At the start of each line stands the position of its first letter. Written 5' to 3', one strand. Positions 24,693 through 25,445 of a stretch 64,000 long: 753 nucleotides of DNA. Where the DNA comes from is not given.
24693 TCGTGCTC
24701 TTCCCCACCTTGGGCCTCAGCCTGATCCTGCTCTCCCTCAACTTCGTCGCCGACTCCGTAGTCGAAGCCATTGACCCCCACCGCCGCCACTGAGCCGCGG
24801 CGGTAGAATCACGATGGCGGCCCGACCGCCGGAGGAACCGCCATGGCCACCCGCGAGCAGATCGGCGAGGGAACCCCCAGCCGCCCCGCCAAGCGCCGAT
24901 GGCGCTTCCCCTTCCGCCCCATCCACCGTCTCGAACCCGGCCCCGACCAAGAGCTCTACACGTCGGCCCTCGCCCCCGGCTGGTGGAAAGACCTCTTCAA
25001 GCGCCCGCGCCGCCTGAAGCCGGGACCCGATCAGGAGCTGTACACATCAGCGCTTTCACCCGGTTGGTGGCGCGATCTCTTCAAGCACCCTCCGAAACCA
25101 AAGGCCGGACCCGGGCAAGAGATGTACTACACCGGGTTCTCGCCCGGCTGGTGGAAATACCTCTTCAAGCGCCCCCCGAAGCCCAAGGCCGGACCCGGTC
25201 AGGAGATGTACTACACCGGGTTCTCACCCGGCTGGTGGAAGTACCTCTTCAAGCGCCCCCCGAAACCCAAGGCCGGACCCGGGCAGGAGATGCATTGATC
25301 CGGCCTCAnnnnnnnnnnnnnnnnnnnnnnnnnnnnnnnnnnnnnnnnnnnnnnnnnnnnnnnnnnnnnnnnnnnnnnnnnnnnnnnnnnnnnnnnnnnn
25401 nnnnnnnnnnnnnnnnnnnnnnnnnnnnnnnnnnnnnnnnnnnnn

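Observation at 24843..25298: Small protein built from 4.3 tandem 28-aa repeats (GP[DG]QE[LM]Y…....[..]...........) directly after the ABC permease genes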

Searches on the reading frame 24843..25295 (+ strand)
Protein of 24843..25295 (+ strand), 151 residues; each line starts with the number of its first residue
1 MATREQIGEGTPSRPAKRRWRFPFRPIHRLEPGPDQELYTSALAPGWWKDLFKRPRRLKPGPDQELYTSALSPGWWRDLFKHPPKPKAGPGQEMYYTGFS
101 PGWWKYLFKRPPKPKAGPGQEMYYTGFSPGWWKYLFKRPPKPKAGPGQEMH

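Call 4: search_protein_families(library=pfam, proteins=[window:24843-25295:+], max_evalue=1)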
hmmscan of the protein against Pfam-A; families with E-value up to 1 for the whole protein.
window:24843-25295:+ (151 aa): 0 families

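Call 5: search_protein_families(library=ncbifam, proteins=[window:24843-25295:+], max_evalue=1)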
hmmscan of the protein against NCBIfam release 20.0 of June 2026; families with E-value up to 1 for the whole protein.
window:24843-25295:+ (151 aa): 1 family
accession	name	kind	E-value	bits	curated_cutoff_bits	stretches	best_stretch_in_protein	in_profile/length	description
TIGR02771.1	TraF_Ti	equivalog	0.19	11.2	100.25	0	80-110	55-87/171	conjugative transfer signal peptidase TraF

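Call 6: find_homologous_proteins(query=window:24843-25295:+, max_evalue=0.01)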
Query window:24843-25295:+ (151 aa): 4 proteins with E <= 0.01 among 488 candidates.
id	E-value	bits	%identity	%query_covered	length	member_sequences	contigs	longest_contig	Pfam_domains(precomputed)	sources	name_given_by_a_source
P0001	4.7e-49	184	68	81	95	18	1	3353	-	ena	-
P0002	5.7e-48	181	92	60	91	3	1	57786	-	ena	-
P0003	1.7e-39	153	77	62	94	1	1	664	-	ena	-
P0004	5.1e-21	93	48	75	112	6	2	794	-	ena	-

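Call 9: find_encoding_contigs(protein=window:24843-25295:+, flank=10000, max_places=6)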
Protein window:24843-25295:+ (151 aa): no gene with exactly this product is on record in the collection.

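Call 10: find_encoding_contigs(protein=P0002, flank=10000, max_places=6)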
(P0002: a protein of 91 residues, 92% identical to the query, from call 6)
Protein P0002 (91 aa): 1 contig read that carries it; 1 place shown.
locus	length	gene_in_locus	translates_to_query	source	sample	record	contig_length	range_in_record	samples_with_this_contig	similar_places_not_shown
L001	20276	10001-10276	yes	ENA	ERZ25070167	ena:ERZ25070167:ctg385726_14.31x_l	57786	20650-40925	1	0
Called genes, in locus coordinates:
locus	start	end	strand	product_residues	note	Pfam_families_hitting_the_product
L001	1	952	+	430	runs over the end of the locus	PF00753:Lactamase_B, PF14863:Alkyl_sulf_dimr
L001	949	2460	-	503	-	PF01555:N6_N4_Mtase, PF04471:Mrr_cat (weak)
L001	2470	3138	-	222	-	PF04263:TPK_catalytic, PF04265:TPK_B1_binding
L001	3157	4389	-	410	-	PF00296:Bac_luciferase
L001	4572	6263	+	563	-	PF00496:SBP_bac_5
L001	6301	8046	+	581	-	PF00496:SBP_bac_5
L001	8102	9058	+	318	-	PF19300:BPD_transp_1_N, PF00528:BPD_transp_1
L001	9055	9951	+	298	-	PF12911:OppC_N, PF00528:BPD_transp_1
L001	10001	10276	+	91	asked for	-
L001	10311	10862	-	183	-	-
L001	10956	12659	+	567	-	PF03485:Arg_tRNA_synt_N, PF00750:tRNA-synt_1d, PF05746:DALR_1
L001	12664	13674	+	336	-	PF00579:tRNA-synt_1b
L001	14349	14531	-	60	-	-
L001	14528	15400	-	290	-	PF03446:NAD_binding_2, PF03807:F420_oxidored (faint), PF14833:NAD_binding_11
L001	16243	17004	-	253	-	PF00106:adh_short, PF08659:KR, PF13561:adh_short_C2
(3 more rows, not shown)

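Call 12: find_encoding_contigs(protein=P0001, flank=10000)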
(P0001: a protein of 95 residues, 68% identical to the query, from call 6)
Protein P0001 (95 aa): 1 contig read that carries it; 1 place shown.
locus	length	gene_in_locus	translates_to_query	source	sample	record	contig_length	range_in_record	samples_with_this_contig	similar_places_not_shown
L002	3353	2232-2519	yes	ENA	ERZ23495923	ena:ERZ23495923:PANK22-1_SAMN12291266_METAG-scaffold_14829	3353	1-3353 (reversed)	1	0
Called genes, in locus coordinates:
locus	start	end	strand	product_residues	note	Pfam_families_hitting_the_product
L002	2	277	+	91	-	?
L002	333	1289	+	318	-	PF19300:BPD_transp_1_N, PF00528:BPD_transp_1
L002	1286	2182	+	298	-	PF12911:OppC_N, PF00528:BPD_transp_1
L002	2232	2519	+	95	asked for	-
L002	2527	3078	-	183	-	-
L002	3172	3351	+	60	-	?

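Call 13: find_encoding_contigs(protein=P0004, flank=10000)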
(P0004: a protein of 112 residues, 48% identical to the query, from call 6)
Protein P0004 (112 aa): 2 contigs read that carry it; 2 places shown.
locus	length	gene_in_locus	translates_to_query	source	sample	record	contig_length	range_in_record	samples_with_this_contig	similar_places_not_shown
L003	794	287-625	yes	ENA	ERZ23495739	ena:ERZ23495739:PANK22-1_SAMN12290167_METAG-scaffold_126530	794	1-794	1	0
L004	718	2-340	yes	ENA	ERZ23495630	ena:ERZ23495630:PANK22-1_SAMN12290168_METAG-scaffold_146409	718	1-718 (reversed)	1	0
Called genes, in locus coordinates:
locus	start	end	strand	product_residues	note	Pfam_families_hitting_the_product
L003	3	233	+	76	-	?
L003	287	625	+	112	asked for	-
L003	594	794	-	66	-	?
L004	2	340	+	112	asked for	?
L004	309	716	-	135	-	?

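Call 14: find_encoding_contigs(protein=P0003, flank=10000)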
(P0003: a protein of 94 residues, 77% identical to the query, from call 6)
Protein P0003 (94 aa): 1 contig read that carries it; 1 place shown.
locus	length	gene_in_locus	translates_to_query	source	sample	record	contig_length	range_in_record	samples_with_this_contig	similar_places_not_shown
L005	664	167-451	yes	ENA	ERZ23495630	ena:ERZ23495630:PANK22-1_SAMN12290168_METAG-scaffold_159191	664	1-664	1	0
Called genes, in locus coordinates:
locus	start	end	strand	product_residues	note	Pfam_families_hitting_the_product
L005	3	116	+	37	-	?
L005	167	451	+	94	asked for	-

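Call 18: find_related_loci(query=A1, collection=genome_contigs, flank=10000)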
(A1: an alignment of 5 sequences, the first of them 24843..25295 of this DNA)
Query A1 (151 aa) in genome_contigs; peptide patterns used: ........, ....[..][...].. (x = any residue, [..] = any of these).
106 stretches matched a pattern; 1 encode a relative of the query (tblastn E <= 1e-3); 1 distinct loci.
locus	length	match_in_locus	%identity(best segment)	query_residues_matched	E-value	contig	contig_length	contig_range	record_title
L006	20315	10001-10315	52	1-150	3e-24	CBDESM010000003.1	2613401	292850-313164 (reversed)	MAG: Dehalococcoidia bacterium isolate 9bf0aa80-827e-4598-ae14-22b7b380c390 genome assembly, contig: contig_3, whole gen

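Call 36: predict_structure(alignment_id=A1)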
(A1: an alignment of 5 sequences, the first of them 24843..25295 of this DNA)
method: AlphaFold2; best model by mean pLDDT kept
length: 151 residues; sequences in the alignment: 5
mean_pLDDT: 49.5   pTM: 0.13
mean pLDDT of the five models: 49.5, 48.3, 44.9, 41.2, 35.9
residues with pLDDT >= 90: 0; 70-90: 0; 50-70: 65; < 50: 86
segments of 3 or more residues with pLDDT < 50: 1-3, 8-11, 36-43, 59-61, 64-73, 85-104, 112-118, 120-129, 140-151
pLDDT, mean of each block of 10 residues (from residue 1): 49 54 56 49 54 55 48 52 48 43 50 46 45 53 43 36
secondary structure, 60 per line:
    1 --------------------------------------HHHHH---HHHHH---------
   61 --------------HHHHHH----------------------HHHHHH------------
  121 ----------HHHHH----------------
elements in order: H39-43 H47-51 H75-80 H103-108 H131-135

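Call 37: search_protein_representatives(alignment_id=A1)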
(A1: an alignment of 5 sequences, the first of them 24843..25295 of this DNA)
Query: 5 sequences, 95 profile positions. Proteins with E-value up to 0.001 (for the whole library): 5; up to 1e-10: 4; up to 1e-30: 1. The best 5 are listed.
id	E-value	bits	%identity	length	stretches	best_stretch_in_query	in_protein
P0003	6.4e-49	179.9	-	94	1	1-93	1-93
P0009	1.6e-26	108.1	-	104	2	28-84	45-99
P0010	5.6e-23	96.7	-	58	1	38-95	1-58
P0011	1.5e-22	95.3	-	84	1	1-87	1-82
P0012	1.0e-08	51.1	-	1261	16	8-58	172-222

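Call 45: search_protein_families(library=padloc, proteins=[window:24843-25295:+, L006:10305-10937:-], max_evalue=1)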
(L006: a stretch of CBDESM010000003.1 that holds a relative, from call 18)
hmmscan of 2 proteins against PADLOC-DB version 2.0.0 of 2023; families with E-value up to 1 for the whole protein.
window:24843-25295:+ (151 aa): 0 families

L006:10305-10937:- (211 aa): 1 family
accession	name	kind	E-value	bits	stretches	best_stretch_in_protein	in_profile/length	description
PDLC00685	Effector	-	0.013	13.3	1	63-132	24-83/174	2TM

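Call 46: search_protein_families(library=phrogs, proteins=[window:24843-25295:+, L006:10305-10937:-], max_evalue=1)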
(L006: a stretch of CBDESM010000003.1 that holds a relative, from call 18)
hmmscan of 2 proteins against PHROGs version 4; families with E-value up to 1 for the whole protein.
window:24843-25295:+ (151 aa): 0 families

L006:10305-10937:- (211 aa): 0 families

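Call 47: find_related_loci(query=A2, collection=metagenome_contigs, flank=6000)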
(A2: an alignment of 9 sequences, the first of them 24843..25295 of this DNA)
Query A2 (151 aa) in metagenome_contigs; peptide patterns used: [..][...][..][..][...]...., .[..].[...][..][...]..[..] (x = any residue, [..] = any of these).
405 stretches matched a pattern, but none encodes a relative of the query by tblastn (E <= 1e-3).

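Call 55: search_solved_structures(query=A2, max_evalue=10, show_alignments=2)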
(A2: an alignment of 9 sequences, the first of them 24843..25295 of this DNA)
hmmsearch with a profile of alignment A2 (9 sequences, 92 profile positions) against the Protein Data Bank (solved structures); distinct sequences matched with E-value up to 10: 1.
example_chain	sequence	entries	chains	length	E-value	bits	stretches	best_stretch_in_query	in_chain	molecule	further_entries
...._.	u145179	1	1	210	0.43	13.9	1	43-82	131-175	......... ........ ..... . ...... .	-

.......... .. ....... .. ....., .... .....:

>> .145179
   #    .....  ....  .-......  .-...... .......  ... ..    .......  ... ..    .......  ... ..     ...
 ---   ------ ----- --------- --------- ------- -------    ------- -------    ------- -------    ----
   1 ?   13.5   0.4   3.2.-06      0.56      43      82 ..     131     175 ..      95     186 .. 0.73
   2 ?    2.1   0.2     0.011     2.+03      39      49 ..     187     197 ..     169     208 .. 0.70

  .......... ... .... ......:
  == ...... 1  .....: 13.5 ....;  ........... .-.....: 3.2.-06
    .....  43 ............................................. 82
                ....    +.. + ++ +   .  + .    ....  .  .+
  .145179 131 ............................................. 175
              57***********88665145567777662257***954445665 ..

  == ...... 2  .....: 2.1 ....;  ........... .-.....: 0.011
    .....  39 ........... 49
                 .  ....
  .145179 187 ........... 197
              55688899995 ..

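Call 76: search_protein_families(library=padloc, proteins=[L006:4003-5328:-, L006:6318-8852:-], max_evalue=0.001)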
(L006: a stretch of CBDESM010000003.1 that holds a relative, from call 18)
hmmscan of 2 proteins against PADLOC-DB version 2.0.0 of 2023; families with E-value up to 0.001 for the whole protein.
L006:4003-5328:- (441 aa): 67 families (the best 25 are shown)
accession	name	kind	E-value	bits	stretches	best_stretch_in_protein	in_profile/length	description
PDLC03300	MTase_II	-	6.8e-53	177.7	1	9-314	12-281/302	Type II methyltransferase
PDLC03339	MTase_II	-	1.1e-51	173.8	2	87-312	49-274/399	Type II methyltransferase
PDLC03299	MTase_II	-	4.1e-46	155.8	2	98-327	61-273/296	Type II methyltransferase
PDLC03354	MTase_II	-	1.2e-41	141.1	2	219-316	302-389/425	Type II methyltransferase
PDLC03371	MTase_II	-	1.5e-40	137.4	1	7-315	9-258/260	Type II methyltransferase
PDLC03633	MTase_III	-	3.8e-35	119.6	1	20-314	92-358/616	Type III methyltransferase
PDLC03320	MTase_II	-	3.5e-32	109.7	1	111-311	91-276/289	Type II methyltransferase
PDLC03636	MTase_III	-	4e-32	109.7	2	99-183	96-182/575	Type III methyltransferase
PDLC03644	MTase_III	-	2e-25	87.6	2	97-179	107-190/542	Type III methyltransferase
PDLC03265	MTase_II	-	1e-24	85.6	3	248-310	267-329/333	Type II methyltransferase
PDLC03238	MTase_II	-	7.6e-23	79.2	2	107-310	179-364/428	Type II methyltransferase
PDLC03387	MTase_II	-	8.3e-23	78.9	1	145-313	142-279/289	Type II methyltransferase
PDLC03738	oMTase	-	1.2e-22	78.1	1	248-311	204-267/376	orphan methyltransferase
PDLC03216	MTase_II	-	5.5e-22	76.3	1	248-312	194-258/364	Type II methyltransferase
PDLC03635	MTase_III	-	6.7e-22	76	2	98-187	267-361/708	Type III methyltransferase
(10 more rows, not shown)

L006:6318-8852:- (844 aa): 0 families

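Call 81: search_dna_similar(query=window:24843-25295:+, collection=phages, mode=protein, max_evalue=1, max_rows=10)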
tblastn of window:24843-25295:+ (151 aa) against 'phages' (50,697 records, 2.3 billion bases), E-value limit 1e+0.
No match.

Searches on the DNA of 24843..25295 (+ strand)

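Call 79: search_rna_families(sources=[L005], threshold=evalue, max_evalue=0.01)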
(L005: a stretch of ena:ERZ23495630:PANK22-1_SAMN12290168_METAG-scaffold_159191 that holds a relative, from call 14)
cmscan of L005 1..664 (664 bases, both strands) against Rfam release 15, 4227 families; matches with E-value up to 0.01: 0.
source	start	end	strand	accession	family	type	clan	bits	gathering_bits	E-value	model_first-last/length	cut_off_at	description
